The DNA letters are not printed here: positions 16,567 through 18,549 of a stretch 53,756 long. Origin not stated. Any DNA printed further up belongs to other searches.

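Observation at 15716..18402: Uncharacterised translationally coupled gene pair: Cys-rich cytoplasmic protein plus secreted single-CXXCH protein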

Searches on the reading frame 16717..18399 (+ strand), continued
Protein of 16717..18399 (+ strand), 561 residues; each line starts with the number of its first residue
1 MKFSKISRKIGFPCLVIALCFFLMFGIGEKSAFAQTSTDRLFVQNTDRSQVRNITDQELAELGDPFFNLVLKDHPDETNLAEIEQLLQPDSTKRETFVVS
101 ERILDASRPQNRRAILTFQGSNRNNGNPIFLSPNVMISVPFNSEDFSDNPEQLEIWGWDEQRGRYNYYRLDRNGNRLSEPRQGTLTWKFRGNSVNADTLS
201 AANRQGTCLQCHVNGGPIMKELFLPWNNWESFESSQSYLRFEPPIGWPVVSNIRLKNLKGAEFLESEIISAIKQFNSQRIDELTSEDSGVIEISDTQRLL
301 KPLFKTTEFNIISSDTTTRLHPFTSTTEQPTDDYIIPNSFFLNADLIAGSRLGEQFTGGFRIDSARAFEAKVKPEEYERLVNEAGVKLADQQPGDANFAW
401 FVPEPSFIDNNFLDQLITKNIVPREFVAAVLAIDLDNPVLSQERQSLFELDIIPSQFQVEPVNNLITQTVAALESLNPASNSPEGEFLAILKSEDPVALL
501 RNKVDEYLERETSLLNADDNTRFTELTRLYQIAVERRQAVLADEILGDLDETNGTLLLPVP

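Call 55: search_protein_families(library=pfam, proteins=[L018:1745-3004:+, L018:3008-4996:+, L023:4550-5815:+, L023:5785-8073:+, L030:4425-5804:+, L030:5830-7875:+, L022:4599-5837:+, L022:5833-7797:+, L049:7226-9763:+, L048:3975-5714:+], max_evalue=0.001)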
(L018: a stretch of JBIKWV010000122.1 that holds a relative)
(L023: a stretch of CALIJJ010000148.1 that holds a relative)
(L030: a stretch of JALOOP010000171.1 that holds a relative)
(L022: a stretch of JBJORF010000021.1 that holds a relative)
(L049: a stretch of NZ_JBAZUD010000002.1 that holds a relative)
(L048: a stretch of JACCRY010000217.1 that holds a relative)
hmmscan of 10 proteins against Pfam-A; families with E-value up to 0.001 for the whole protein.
L018:1745-3004:+ (420 aa): 2 families
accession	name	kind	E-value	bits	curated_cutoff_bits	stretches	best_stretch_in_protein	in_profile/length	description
PF01471.23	PG_binding_1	-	3.5e-12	46.8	23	1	207-246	2-41/57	Putative peptidoglycan binding domain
PF09374.15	PG_binding_3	-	0.00038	21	24.6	0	210-242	3-34/76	Predicted Peptidoglycan domain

L018:3008-4996:+ (663 aa): 1 family
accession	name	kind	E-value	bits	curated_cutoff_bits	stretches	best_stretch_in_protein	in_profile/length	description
PF01471.23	PG_binding_1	-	4.2e-20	72.1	23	1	603-659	1-57/57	Putative peptidoglycan binding domain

L023:4550-5815:+ (422 aa): 1 family
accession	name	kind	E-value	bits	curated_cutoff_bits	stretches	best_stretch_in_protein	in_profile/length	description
PF01471.23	PG_binding_1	-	3.7e-06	27.4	23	1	212-250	1-40/57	Putative peptidoglycan binding domain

L023:5785-8073:+ (763 aa): 2 families
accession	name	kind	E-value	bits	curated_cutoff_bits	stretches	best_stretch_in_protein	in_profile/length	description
PF01471.23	PG_binding_1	-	1.6e-39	134.3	23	2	629-685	1-57/57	Putative peptidoglycan binding domain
PF09374.15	PG_binding_3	-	2.1e-07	31.5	24.6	0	667-690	8-35/76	Predicted Peptidoglycan domain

L030:4425-5804:+ (460 aa): 2 families
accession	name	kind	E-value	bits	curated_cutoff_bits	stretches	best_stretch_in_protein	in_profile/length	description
PF01471.23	PG_binding_1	-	1.5e-10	41.6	23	1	246-286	1-41/57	Putative peptidoglycan binding domain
PF09374.15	PG_binding_3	-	0.00039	21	24.6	0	249-284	2-39/76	Predicted Peptidoglycan domain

L030:5830-7875:+ (682 aa): 1 family
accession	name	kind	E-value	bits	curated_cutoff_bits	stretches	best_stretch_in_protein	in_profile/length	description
PF01471.23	PG_binding_1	-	1.1e-20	74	23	1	625-680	2-57/57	Putative peptidoglycan binding domain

L022:4599-5837:+ (413 aa): 1 family
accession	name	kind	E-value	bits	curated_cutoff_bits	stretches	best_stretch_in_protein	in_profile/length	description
PF01471.23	PG_binding_1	-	1e-11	45.3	23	1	199-239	1-41/57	Putative peptidoglycan binding domain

L022:5833-7797:+ (655 aa): 2 families
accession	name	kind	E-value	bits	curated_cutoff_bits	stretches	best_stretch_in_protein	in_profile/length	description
PF01471.23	PG_binding_1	-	8.3e-17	61.6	23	1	595-650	2-57/57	Putative peptidoglycan binding domain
PF09374.15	PG_binding_3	-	0.00074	20.1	24.6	0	599-632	4-36/76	Predicted Peptidoglycan domain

L049:7226-9763:+ (846 aa): 3 families
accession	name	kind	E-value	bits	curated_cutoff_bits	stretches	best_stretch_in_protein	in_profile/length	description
PF13091.12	PLDc_2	-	3.7e-31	108.1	27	2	668-804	3-132/132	PLD-like domain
PF11495.14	Regulator_TrmB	-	4.8e-07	29.7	22.2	0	449-506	10-67/233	Archaeal transcriptional regulator TrmB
PF00614.28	PLDc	-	1.1e-06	28.8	21.9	0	530-555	1-26/28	Phospholipase D Active site motif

L048:3975-5714:+ (580 aa): 1 family
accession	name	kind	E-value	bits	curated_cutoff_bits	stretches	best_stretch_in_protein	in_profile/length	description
PF00300.27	His_Phos_1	-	1.8e-13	51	21.7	1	17-162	2-178/194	Histidine phosphatase superfamily (branch 1)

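Call 59: fold_search(model_id=the predicted structure, library=pdb)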
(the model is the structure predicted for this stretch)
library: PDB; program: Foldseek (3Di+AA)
matches with E <= 10: 375; with E <= 0.001: 0
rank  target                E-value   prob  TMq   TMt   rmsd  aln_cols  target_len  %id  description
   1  8kek_A                3.7e-01  0.06  0.06  0.06  14.4       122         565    6  Monomer state of SARS-CoV Spike protein complexed with antibody PW5-535 (released 2024-08-14)
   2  1pz3_A                6.3e-01  0.11  0.05  0.06   9.6        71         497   14  Crystal structure of a family 51 (GH51) alpha-L-arabinofuranosidase from Geobacillus stearothermophilus T6 (released 2003-10-07)
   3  6sxv_A                7.7e-01  0.10  0.05  0.06   9.6        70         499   13  GH51 a-l-arabinofuranosidase soaked with aziridine inhibitor (released 2020-02-26)
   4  8qpr_A                7.7e-01  0.04  0.07  0.08  16.0       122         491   10  SARS-CoV-2 S protein bound to human neutralising antibody UZGENT_G5 (released 2024-01-31)
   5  8z7b_C                8.1e-01  0.06  0.08  0.12  16.0       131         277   12  Cryo-EM structure of SARS-CoV-2 S trimer in the early fusion intermediate conformation (E-FIC) (focused refinement of  (released 2025-02-05)
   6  2gop_A                8.9e-01  0.14  0.09  0.14   9.1       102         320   11  The beta-propeller domain of the Trilobed protease from Pyrococcus furiosus reveals an open velcro topology (released 2007-01-23)
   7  5tz5_B                8.9e-01  0.02  0.06  0.10  17.4       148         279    7  Crystal Structure of CurK Dehydratase H996F Inactive Mutant (released 2017-01-11)
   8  6sxu_AAA              9.4e-01  0.13  0.05  0.06   5.8        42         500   17  GH51 a-l-arabinofuranosidase soaked with cyclic sulfate inhibitor (released 2020-02-26)
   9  1pz2_A                1.0e+00  0.09  0.05  0.06   9.6        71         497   14  Crystal structure of a transient covalent reaction intermediate of a family 51 alpha-L-arabinofuranosidase (released 2003-10-07)
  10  8dlr_A                1.0e+00  0.03  0.06  0.10  15.8       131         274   11  Cryo-EM structure of SARS-CoV-2 Gamma (P.1) spike protein in complex with Fab 4-8 (focused refinement of NTD and 4-8) (released 2022-08-31)
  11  7ly3_B                1.1e+00  0.03  0.07  0.10  16.0       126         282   12  Crystal structure of SARS-CoV-2 S NTD bound to S2M28 Fab (released 2021-04-14)
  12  9azz_C                1.1e+00  0.02  0.06  0.13  16.2       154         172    6  Crystal structure of outer membrane lipoprotein carrier protein (LolA) from Ehrlichia ruminantium (released 2024-03-20)
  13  9azz_A                1.1e+00  0.02  0.06  0.13  17.1       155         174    7  Crystal structure of outer membrane lipoprotein carrier protein (LolA) from Ehrlichia ruminantium (released 2024-03-20)
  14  7v22                  1.3e+00  0.06  0.08  0.13  15.2       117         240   11  Local CryoEM structure del68-76/del679-688 prefusion-stabilized spike (released 2022-08-10)
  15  3ild                  1.3e+00  0.03  0.05  0.15  18.4       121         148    9  Structure of ORF157-K57A from Acidianus filamentous virus 1 (released 2010-03-23)
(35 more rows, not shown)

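Call 64: find_encoding_contigs(protein=window:16717-18399:+, flank=10000, max_places=3)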
Protein window:16717-18399:+ (561 aa): no gene with exactly this product is on record in the collection.

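Call 65: find_encoding_contigs(protein=P0009, flank=8000, max_places=2)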
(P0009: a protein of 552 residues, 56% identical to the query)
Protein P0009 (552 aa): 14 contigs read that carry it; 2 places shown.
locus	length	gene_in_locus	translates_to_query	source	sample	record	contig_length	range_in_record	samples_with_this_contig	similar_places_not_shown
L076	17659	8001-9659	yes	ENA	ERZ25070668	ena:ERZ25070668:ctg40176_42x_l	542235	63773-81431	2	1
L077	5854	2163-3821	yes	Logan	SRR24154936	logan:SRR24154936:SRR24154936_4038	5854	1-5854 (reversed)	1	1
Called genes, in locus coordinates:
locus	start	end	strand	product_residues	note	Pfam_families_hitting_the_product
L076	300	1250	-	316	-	PF00072:Response_reg, PF00486:Trans_reg_C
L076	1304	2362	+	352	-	PF00248:Aldo_ket_red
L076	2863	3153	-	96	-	PF00805:Pentapeptide, PF13599:Pentapeptide_4 (faint), PF00805:Pentapeptide (weak)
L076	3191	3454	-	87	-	PF00805:Pentapeptide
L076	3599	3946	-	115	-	PF20694:TRADD-like_N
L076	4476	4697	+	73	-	PF05685:Uma2 (weak)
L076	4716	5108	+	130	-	PF05685:Uma2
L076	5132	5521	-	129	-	-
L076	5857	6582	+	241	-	PF01138:RNase_PH, PF03725:RNase_PH_C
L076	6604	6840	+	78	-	PF20522:DUF6737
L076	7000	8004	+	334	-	PF26676:DUF8225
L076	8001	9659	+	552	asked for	-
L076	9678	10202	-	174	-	PF09557:DUF2382 (weak)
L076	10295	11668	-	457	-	PF05239:PRC, PF09557:DUF2382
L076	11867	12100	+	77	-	-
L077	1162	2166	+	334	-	PF26676:DUF8225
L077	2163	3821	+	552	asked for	-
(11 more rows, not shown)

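Call 69: search_protein_families(library=ncbifam, proteins=[L068:1093-3009:+, L068:3026-4606:+, L068:4620-5444:+, L068:5560-7269:+, L045:5893-7509:+, L045:7431-8597:+, L045:4183-5721:+, L057:5659-7566:+, L053:5572-7266:+, L047:5818-7806:+], max_evalue=0.01)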
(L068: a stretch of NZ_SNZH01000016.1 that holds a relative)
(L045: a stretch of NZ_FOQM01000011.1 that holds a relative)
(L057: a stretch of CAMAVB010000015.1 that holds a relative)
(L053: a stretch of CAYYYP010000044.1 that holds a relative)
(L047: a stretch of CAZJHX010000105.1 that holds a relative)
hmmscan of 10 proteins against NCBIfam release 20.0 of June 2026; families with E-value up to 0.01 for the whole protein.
L068:1093-3009:+ (639 aa): 0 families

L068:3026-4606:+ (527 aa): 0 families

L068:4620-5444:+ (275 aa): 0 families

L068:5560-7269:+ (570 aa): 0 families

L045:5893-7509:+ (539 aa): 0 families

L045:7431-8597:+ (389 aa): 0 families

L045:4183-5721:+ (513 aa): 0 families

L057:5659-7566:+ (636 aa): 0 families

L053:5572-7266:+ (565 aa): 0 families

L047:5818-7806:+ (663 aa): 0 families

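Call 73: search_dna_similar(query=L045:5893-7509:+, collection=plasmids, mode=protein, max_rows=15)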
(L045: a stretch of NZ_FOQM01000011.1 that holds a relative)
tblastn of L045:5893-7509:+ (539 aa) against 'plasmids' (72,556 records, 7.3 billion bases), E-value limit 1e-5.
Records with a match: 13; places in all: 13; records where one place covers at least 80% of the query: 13.
Best place of each record, by identity: 60-80% 2; <60% 11.
By first word of the organism name: Rhizobium 7; Microvirga 2; Bradyrhizobium 2; Azospirillum 1; Mesorhizobium 1.
By predicted mobility (MOB-suite, as given by PLSDB): conjugative 9; non-mobilizable 4.
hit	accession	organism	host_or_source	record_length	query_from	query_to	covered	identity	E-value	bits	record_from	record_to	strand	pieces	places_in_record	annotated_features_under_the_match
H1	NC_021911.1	Rhizobium etli bv. mimosae str. Mim1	Mimosa affinis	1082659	4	532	98%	61.3%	0e+0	668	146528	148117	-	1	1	record has no annotation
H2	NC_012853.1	Rhizobium leguminosarum bv. trifolii WSM1325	-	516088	5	532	98%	61.2%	0e+0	672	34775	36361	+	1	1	hypothetical protein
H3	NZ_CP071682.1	Rhizobium ruizarguesonis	lentil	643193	3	532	98%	57.7%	0e+0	608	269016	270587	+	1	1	hypothetical protein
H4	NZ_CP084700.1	Rhizobium ruizarguesonis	Pisum sativum L.,Cell culture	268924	3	532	98%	57.5%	0e+0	605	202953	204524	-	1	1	hypothetical protein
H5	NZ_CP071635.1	Rhizobium sp. NZLR1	lentil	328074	3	532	98%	57.0%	3e-164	605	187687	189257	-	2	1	hypothetical protein (x2)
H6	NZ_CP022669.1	Rhizobium leguminosarum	single cell,root nodules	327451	3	532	98%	57.0%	3e-164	605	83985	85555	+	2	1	hypothetical protein (x2)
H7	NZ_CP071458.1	Rhizobium lentis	lentil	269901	3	532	98%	47.8%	1e-140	456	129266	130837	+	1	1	hypothetical protein (x2)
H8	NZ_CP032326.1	Azospirillum argentinense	soil sample,Agricultural field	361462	4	530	98%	42.8%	6e-114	379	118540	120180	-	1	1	hypothetical protein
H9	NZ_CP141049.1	Microvirga lotononidis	-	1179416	33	529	92%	45.0%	8e-107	358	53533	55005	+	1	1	none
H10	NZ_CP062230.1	Mesorhizobium onobrychidis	Sainfoin,pure bacterial culture,Nodule ...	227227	4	533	98%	40.3%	1e-97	332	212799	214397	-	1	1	hypothetical protein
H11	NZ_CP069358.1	Microvirga sp. VF16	Vachellia farnesiana,Cell culture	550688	4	530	98%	39.6%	1e-92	317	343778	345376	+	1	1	hypothetical protein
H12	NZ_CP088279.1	Bradyrhizobium barranii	Glycine max cv. AC Glengarry,cell ...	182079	58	532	88%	35.9%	1e-73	261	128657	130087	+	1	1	hypothetical protein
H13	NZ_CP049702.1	Bradyrhizobium barranii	Glycine max cv. AC Glengarry,cell ...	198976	58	532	88%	35.9%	1e-73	261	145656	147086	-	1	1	hypothetical protein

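Call 74: search_dna_similar(query=window:16717-18399:+, collection=plasmids, mode=protein, max_rows=15)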
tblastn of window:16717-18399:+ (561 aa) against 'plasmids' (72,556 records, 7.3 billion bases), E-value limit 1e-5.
Records with a match: 13; places in all: 13; records where one place covers at least 80% of the query: 1.
Best place of each record, by identity: <60% 13.
By first word of the organism name: Rhizobium 7; Microvirga 2; Bradyrhizobium 2; Azospirillum 1; Mesorhizobium 1.
By predicted mobility (MOB-suite, as given by PLSDB): conjugative 9; non-mobilizable 4.
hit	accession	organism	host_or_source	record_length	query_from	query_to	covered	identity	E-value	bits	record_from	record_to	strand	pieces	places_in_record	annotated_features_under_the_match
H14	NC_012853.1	Rhizobium leguminosarum bv. trifolii WSM1325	-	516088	35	528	88%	25.6%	5e-24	114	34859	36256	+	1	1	hypothetical protein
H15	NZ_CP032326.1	Azospirillum argentinense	soil sample,Agricultural field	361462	51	489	78%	28.0%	3e-24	115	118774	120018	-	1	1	hypothetical protein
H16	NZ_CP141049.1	Microvirga lotononidis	-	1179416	55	495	79%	27.2%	2e-27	125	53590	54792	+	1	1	none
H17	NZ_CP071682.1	Rhizobium ruizarguesonis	lentil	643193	42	460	75%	28.5%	2e-22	109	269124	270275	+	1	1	hypothetical protein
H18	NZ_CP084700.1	Rhizobium ruizarguesonis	Pisum sativum L.,Cell culture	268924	42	460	75%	28.5%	2e-22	109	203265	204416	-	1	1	hypothetical protein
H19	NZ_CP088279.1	Bradyrhizobium barranii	Glycine max cv. AC Glengarry,cell ...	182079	31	449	75%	28.0%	1e-25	119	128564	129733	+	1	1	hypothetical protein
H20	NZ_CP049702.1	Bradyrhizobium barranii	Glycine max cv. AC Glengarry,cell ...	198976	31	449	75%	28.0%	1e-25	119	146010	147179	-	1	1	hypothetical protein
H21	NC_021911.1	Rhizobium etli bv. mimosae str. Mim1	Mimosa affinis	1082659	153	528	67%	28.5%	6e-22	108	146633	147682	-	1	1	record has no annotation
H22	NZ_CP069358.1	Microvirga sp. VF16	Vachellia farnesiana,Cell culture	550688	153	495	61%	27.4%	5e-19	99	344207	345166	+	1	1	hypothetical protein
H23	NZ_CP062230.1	Mesorhizobium onobrychidis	Sainfoin,pure bacterial culture,Nodule ...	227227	153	513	64%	25.4%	3e-19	100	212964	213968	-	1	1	hypothetical protein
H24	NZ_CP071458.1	Rhizobium lentis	lentil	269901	200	460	47%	28.1%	9e-14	82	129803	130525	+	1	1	hypothetical protein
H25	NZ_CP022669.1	Rhizobium leguminosarum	single cell,root nodules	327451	200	460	47%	28.1%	9e-14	82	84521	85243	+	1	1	hypothetical protein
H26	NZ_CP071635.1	Rhizobium sp. NZLR1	lentil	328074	200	460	47%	28.1%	9e-14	82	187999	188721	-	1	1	hypothetical protein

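Call 75: get_annotated_region(hit=H2, flank=9000)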
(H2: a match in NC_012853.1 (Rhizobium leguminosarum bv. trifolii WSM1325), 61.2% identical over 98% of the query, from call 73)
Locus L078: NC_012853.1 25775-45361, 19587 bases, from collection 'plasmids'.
description: Rhizobium leguminosarum bv. trifolii WSM1325 plasmid pR132503, complete sequence
organism: Rhizobium leguminosarum bv. trifolii WSM1325 (NCBI taxid 395491)
taxonomy: Bacteria; Pseudomonadota; Alphaproteobacteria; Hyphomicrobiales; Rhizobiaceae; Rhizobium; Rhizobium leguminosarum; Rhizobium leguminosarum bv. trifolii WSM1325
host: -; source: -; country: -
typing (MOB-suite, as given by PLSDB): conjugative; replicon rep_cluster_32; relaxase MOBQ; mating-pair formation MPF_T
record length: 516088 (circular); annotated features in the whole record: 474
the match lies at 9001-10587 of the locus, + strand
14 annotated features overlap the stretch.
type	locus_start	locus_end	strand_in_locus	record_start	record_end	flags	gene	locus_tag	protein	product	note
CDS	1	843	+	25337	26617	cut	-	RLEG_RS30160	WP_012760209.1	hypothetical protein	-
CDS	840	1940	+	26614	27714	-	-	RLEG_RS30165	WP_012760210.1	S1 family peptidase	-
CDS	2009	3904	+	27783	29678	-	-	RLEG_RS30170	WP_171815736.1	caspase family protein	-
CDS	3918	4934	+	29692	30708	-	-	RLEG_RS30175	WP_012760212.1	serine protease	GO:0006508 - proteolysis [Evidence IEA]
CDS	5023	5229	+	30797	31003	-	tnpB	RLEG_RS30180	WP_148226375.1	IS66 family insertion sequence element accessory protein TnpB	-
CDS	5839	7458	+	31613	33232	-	-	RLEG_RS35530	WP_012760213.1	S53 family peptidase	GO:0006508 - proteolysis [Evidence IEA]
CDS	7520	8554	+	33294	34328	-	-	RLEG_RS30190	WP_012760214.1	heme-binding protein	-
CDS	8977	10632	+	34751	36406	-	-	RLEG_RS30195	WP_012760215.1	hypothetical protein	-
CDS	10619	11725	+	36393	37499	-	-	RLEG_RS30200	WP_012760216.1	hypothetical protein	-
CDS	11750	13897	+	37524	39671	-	-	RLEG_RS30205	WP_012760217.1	S8 family serine peptidase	GO:0006508 - proteolysis [Evidence IEA]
CDS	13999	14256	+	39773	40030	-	-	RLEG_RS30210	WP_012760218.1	hypothetical protein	-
CDS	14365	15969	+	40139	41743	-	-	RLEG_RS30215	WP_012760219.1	phospholipase D-like domain-containing protein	-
CDS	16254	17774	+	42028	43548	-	-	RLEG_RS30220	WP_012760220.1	hypothetical protein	-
CDS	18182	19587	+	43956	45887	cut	-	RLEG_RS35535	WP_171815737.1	AAA family ATPase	-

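Call 76: get_annotated_region(hit=H8, flank=8000)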
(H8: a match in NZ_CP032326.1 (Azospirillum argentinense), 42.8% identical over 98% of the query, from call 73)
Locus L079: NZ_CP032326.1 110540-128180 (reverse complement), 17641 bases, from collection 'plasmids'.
description: Azospirillum argentinense strain MTCC4035 plasmid p5, complete sequence
organism: Azospirillum argentinense (NCBI taxid 2970906)
taxonomy: Bacteria; Pseudomonadota; Alphaproteobacteria; Rhodospirillales; Azospirillaceae; Azospirillum; Azospirillum argentinense
host: -; source: soil sample,Agricultural field; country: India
typing (MOB-suite, as given by PLSDB): conjugative; relaxase MOBP,MOBQ; mating-pair formation MPF_T
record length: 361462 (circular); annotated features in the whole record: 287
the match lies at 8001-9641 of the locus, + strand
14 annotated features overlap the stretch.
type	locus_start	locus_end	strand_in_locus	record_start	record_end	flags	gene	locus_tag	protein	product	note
CDS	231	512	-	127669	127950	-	-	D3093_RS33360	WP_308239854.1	LysR substrate-binding domain-containing protein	-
CDS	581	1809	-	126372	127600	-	-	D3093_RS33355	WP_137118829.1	IS3 family transposase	-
CDS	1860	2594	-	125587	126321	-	-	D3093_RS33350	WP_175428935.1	radical SAM protein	-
CDS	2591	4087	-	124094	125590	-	-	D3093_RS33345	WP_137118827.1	hypothetical protein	-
CDS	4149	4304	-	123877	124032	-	-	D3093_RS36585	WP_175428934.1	hypothetical protein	-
CDS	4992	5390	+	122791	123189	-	-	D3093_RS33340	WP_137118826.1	hypothetical protein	-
CDS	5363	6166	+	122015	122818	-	-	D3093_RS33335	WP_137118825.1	family 16 glycoside hydrolase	-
CDS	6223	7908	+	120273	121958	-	-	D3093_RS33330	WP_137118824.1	M4 family metallopeptidase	-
CDS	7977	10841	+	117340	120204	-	-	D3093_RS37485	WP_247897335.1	hypothetical protein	-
CDS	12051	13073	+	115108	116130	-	-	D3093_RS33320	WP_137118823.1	HAD-IA family hydrolase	GO:0008152 - metabolic process [Evidence IEA]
CDS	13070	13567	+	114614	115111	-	-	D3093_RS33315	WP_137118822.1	gluconate 2-dehydrogenase subunit 3 family protein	-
CDS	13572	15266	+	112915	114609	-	-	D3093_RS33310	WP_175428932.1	GMC family oxidoreductase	-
CDS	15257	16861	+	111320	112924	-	-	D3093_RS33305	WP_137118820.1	glycerophosphodiester phosphodiesterase family protein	GO:0006629 - lipid metabolic process [Evidence IEA]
CDS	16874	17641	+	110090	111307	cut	-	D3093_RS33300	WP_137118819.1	hypothetical protein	-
